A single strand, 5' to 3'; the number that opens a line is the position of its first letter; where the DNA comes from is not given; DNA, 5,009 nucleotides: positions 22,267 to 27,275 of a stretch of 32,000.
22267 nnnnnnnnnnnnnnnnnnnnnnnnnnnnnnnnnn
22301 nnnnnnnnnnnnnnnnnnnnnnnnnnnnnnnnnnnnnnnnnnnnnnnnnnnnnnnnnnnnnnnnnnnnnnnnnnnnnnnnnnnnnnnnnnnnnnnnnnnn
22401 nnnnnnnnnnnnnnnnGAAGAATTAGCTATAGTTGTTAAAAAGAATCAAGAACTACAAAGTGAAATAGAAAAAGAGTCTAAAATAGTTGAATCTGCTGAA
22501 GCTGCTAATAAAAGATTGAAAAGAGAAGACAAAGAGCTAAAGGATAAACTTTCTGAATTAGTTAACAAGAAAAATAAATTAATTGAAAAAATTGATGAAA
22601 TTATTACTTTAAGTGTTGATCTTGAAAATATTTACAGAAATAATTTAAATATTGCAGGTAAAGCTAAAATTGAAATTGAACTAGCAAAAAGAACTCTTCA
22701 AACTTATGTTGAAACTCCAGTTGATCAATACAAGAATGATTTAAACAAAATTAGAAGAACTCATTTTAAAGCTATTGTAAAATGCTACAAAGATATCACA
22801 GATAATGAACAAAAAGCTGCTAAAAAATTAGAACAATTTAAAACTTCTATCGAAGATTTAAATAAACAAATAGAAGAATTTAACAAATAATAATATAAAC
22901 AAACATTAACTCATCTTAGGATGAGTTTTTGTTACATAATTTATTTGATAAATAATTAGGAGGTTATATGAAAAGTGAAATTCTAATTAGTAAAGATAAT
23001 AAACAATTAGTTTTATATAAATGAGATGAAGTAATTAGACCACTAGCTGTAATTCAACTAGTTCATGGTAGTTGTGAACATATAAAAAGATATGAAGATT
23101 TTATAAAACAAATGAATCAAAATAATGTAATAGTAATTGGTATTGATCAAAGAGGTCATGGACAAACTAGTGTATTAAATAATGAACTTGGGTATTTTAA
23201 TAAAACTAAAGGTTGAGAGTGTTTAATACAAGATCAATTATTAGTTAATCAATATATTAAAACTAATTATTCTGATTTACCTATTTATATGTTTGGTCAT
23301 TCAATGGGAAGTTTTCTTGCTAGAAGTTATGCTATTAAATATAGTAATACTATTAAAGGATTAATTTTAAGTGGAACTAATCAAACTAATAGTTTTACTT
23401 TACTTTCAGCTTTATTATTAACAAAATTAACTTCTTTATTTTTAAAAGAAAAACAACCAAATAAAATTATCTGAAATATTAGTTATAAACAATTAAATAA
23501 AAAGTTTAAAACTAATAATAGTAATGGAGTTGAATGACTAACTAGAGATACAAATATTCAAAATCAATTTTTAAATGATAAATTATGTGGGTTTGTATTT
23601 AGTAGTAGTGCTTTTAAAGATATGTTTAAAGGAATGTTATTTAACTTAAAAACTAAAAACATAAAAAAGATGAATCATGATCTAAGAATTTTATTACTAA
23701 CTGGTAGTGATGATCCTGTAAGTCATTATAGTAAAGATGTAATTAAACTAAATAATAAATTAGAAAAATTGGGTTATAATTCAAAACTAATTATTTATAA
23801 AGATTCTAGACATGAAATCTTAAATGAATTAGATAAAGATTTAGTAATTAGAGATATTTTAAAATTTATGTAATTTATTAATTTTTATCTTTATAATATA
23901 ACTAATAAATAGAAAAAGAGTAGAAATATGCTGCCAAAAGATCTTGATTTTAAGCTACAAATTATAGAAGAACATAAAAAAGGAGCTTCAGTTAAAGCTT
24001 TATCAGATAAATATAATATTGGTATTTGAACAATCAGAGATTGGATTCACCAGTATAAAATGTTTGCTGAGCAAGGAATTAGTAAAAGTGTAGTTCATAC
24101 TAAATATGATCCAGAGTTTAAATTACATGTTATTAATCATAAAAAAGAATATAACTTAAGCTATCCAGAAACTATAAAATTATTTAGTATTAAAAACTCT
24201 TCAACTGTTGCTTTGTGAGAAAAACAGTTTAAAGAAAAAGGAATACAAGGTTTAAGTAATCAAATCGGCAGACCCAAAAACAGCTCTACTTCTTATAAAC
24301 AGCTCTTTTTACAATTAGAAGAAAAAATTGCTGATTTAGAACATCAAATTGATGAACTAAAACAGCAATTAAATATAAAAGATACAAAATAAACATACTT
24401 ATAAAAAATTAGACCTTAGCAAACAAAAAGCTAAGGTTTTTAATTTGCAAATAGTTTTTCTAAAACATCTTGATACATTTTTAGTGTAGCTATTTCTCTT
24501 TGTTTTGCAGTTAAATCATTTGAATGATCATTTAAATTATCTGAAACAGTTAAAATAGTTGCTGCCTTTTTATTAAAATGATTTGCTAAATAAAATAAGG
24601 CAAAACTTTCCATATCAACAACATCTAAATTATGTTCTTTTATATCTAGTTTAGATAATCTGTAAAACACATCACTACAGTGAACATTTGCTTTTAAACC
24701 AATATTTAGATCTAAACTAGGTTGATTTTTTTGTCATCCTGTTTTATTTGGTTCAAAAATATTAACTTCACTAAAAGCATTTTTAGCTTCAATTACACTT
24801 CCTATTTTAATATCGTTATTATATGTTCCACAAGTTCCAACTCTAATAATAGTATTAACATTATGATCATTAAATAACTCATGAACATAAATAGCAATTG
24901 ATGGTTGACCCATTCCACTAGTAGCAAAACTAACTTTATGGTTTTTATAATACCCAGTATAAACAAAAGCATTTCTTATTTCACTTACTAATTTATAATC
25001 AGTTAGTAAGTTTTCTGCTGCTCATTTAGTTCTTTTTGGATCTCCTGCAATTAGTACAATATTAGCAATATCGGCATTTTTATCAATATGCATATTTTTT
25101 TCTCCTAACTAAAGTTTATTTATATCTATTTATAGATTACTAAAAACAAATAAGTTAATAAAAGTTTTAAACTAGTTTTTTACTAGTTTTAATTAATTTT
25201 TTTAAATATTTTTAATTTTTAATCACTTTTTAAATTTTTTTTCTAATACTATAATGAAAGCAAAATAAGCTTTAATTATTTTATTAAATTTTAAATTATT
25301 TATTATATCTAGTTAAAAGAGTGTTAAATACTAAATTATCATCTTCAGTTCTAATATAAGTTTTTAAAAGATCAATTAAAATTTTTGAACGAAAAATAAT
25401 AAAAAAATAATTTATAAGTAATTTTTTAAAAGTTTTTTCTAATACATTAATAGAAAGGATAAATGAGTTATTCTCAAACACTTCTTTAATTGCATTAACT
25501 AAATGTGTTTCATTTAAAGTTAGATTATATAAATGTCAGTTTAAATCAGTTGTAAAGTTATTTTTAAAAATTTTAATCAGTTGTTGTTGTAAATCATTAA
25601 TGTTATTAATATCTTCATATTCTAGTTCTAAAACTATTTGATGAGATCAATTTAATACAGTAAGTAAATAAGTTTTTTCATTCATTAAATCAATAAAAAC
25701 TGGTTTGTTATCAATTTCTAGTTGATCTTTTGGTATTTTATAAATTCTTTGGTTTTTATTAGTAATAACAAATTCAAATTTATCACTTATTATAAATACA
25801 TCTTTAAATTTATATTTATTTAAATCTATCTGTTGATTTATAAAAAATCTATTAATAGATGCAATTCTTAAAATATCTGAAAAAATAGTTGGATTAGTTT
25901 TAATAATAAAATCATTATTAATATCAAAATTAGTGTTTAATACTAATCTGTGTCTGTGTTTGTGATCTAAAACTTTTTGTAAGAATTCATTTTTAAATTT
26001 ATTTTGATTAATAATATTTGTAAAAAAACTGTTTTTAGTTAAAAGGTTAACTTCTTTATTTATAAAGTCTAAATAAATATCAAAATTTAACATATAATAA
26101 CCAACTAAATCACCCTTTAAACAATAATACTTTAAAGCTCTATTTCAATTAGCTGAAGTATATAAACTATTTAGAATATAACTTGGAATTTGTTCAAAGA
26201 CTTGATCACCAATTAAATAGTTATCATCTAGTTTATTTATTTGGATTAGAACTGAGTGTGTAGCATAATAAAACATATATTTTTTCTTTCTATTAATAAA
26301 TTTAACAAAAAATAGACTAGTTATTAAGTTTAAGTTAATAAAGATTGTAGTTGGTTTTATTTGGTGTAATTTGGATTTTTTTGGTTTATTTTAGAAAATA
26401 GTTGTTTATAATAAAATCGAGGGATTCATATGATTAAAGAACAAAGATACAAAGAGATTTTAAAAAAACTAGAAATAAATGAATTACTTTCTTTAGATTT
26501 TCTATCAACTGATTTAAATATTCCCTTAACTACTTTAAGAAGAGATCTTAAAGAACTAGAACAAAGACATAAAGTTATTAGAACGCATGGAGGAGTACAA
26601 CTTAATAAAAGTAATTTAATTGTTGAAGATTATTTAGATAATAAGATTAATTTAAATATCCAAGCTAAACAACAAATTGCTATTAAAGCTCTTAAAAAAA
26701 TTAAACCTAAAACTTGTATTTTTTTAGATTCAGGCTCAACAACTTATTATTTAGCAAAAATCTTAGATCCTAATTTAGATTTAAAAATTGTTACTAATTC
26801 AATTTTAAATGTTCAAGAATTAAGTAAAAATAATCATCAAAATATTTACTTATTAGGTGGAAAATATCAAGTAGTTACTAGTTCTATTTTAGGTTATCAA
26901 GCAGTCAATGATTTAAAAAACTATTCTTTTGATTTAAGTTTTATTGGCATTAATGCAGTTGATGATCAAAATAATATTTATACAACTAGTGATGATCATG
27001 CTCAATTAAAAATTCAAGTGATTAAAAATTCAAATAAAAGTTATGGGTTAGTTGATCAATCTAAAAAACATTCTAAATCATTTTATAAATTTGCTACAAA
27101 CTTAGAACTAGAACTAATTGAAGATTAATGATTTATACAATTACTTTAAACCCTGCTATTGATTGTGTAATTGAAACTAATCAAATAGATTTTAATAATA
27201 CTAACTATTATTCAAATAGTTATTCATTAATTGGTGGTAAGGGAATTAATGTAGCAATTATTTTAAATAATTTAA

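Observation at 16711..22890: Tandem paralogous ~1,000-aa N-terminally anchored K/E-rich coiled-coil proteins: candidate undescribed surface-fibril or cytoskeletal system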

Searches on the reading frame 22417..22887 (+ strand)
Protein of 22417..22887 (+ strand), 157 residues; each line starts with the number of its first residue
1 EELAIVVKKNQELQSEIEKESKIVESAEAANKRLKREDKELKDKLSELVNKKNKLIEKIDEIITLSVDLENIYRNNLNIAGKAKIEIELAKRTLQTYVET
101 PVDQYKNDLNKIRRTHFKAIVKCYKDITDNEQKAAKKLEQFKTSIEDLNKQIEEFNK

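Call 38: find_related_loci(query=A1, collection=genome_contigs, flank=10000)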
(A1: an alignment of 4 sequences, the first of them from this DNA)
Query A1 (157 aa) in genome_contigs; peptide patterns used: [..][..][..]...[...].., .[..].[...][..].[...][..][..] (x = any residue, [..] = any of these).
148 stretches matched a pattern, but none encodes a relative of the query by tblastn (E <= 1e-3).

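Call 39: find_homologous_proteins(query=A1, max_evalue=0.001)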
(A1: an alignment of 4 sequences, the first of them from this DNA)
Query A1 (4 sequences) (157 aa, profile of the alignment): 2 proteins with E <= 0.001 among 8000 candidates.
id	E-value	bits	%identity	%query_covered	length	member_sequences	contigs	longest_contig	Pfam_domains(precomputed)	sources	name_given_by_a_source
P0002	3.3e-69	250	63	99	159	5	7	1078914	-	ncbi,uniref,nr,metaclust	ncbi:hypothetical protein MSB_A0904 [Mycoplasma leachii PG50]|uniref:Uncharacterized protein n=1 Tax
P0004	4.2e-35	139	64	52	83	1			-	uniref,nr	uniref:Uncharacterized protein n=1 Tax=Mycoplasma feriruminatoris TaxID=1179777 RepID=A0A654IF10_9MO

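Call 83: find_related_loci(query=A1, collection=metagenome_contigs, flank=10000)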
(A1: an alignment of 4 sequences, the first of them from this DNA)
Query A1 (157 aa) in metagenome_contigs; peptide patterns used: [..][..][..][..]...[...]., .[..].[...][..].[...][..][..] (x = any residue, [..] = any of these).
384 stretches matched a pattern, but none encodes a relative of the query by tblastn (E <= 1e-3).

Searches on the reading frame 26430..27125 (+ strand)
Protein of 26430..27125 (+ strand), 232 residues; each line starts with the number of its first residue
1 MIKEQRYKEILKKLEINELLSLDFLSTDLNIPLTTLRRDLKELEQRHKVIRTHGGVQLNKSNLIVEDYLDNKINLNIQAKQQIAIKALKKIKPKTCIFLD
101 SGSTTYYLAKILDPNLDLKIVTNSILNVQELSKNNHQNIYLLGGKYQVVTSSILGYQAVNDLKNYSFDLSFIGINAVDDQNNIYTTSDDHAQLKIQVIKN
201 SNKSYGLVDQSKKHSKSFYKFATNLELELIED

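Call 45: find_encoding_contigs(protein=window:26430-27125:+, flank=10000, max_places=10)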
Protein window:26430-27125:+ (232 aa): 10 contigs read that carry it; 8 places shown.
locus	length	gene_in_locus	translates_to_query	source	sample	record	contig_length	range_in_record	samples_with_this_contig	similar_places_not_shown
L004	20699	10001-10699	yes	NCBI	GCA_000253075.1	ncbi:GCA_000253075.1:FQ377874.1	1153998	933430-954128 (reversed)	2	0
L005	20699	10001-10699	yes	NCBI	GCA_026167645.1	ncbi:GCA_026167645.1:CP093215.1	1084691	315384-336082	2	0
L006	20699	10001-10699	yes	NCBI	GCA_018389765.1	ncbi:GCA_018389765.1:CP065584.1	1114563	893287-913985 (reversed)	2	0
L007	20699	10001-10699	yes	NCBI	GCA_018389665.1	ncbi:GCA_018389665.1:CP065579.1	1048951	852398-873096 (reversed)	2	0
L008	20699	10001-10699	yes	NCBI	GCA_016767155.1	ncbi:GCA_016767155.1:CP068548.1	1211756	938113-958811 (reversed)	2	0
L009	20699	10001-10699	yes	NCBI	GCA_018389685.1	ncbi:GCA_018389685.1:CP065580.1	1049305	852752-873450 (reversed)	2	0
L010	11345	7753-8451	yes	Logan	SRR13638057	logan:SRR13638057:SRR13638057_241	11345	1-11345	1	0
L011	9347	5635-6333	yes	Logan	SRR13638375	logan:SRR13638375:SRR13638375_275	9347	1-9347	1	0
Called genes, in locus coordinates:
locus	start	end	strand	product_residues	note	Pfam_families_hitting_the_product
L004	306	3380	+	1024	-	-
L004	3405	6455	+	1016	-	-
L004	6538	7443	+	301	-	PF00561:Abhydrolase_1, PF12146:Hydrolase_4, PF00326:Peptidase_S9 (faint), PF03096:Ndr (weak)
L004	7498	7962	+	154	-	PF01527:HTH_Tnp_1 (faint), PF13384:HTH_23 (faint), PF13518:HTH_28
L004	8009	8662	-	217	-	PF01048:PNP_UDP_1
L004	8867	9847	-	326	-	-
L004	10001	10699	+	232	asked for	PF08220:HTH_DeoR, PF00455:DeoRC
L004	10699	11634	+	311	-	PF00294:PfkB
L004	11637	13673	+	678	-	PF00359:PTS_EIIA_2, PF02302:PTS_IIB, PF02378:PTS_EIIC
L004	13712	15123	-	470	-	PF13384:HTH_23 (faint), PF13518:HTH_28, PF13565:HTH_32 (faint), PF13518:HTH_28, PF13276:HTH_21, PF00665:rve, PF13683:rve_3, PF13333:rve_2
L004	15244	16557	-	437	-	PF02885:Glycos_trans_3N, PF00591:Glycos_transf_3, PF07831:PYNP_C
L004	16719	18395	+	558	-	PF02878:PGM_PMM_I, PF02879:PGM_PMM_II, PF02880:PGM_PMM_III, PF00408:PGM_PMM_IV (weak)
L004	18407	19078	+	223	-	PF01791:DeoC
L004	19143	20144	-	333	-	PF08843:AbiEii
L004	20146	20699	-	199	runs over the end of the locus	PF19570:DUF6088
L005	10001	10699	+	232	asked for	PF08220:HTH_DeoR, PF00455:DeoRC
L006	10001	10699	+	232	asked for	PF08220:HTH_DeoR, PF00455:DeoRC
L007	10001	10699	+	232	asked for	PF08220:HTH_DeoR, PF00455:DeoRC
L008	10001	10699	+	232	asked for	PF08220:HTH_DeoR, PF00455:DeoRC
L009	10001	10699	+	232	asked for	PF08220:HTH_DeoR, PF00455:DeoRC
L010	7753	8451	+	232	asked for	PF08220:HTH_DeoR, PF00455:DeoRC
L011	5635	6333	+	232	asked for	PF08220:HTH_DeoR, PF00455:DeoRC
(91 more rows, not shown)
